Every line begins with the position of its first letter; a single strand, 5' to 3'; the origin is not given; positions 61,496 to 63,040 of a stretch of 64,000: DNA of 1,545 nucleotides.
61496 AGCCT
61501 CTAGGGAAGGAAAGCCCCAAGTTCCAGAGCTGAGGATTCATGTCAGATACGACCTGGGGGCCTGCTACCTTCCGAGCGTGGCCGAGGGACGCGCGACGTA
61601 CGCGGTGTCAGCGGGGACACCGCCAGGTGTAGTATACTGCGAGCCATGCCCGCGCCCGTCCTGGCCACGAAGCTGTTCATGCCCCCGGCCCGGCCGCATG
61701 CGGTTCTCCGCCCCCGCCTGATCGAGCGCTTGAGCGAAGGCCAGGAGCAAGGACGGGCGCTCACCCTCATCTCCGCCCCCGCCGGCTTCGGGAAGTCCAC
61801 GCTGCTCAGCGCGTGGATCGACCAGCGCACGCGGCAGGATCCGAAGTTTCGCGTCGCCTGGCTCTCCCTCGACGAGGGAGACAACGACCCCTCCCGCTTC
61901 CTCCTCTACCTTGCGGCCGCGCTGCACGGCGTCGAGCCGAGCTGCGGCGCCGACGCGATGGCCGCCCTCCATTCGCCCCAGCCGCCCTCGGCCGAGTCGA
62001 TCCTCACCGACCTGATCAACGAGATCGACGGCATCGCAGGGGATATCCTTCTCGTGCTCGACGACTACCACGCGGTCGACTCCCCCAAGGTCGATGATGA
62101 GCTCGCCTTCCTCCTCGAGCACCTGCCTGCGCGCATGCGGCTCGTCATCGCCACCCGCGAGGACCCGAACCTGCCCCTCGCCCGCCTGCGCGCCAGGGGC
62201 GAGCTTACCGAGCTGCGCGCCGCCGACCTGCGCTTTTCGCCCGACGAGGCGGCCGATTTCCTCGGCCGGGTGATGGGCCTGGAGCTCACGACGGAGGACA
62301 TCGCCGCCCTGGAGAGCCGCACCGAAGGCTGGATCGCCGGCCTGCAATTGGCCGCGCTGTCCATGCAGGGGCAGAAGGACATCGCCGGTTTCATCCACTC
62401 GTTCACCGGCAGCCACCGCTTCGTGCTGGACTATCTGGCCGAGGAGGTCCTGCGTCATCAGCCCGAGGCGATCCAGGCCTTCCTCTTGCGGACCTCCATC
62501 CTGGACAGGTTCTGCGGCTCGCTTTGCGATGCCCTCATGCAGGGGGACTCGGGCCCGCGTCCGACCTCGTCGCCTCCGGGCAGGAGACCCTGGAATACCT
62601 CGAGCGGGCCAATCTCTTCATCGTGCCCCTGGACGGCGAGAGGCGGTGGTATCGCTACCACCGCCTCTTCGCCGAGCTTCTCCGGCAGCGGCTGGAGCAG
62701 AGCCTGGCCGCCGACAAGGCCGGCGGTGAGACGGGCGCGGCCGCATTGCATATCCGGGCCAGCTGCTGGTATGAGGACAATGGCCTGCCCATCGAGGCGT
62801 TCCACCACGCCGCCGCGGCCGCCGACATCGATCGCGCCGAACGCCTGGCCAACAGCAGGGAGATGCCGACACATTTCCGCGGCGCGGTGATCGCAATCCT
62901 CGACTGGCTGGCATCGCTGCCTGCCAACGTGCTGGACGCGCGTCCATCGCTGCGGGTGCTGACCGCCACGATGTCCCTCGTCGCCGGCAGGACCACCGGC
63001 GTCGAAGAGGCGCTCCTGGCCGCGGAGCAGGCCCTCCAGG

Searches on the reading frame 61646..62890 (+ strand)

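Call 9: search_protein_families(library=pfam, proteins=[window:61646-62890:+], max_evalue=0.01)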
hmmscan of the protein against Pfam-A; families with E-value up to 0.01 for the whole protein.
window:61646-62890:+ (414 aa): 4 families
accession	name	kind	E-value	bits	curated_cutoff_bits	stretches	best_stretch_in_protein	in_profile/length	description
PF13191.12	AAA_16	-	9.4e-06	26.7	32.6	1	27-168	17-166/167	AAA ATPase domain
PF13401.12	AAA_22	-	1.2e-05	26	27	1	35-158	3-109/130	AAA domain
PF24883.2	NPHP3_N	-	0.0017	19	24.8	1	35-146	20-138/164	Nephrocystin 3, N-terminal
PF25199.1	nSTAND_NTPase5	-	0.003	17.8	34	1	25-76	28-79/145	Novel STAND NTPase 5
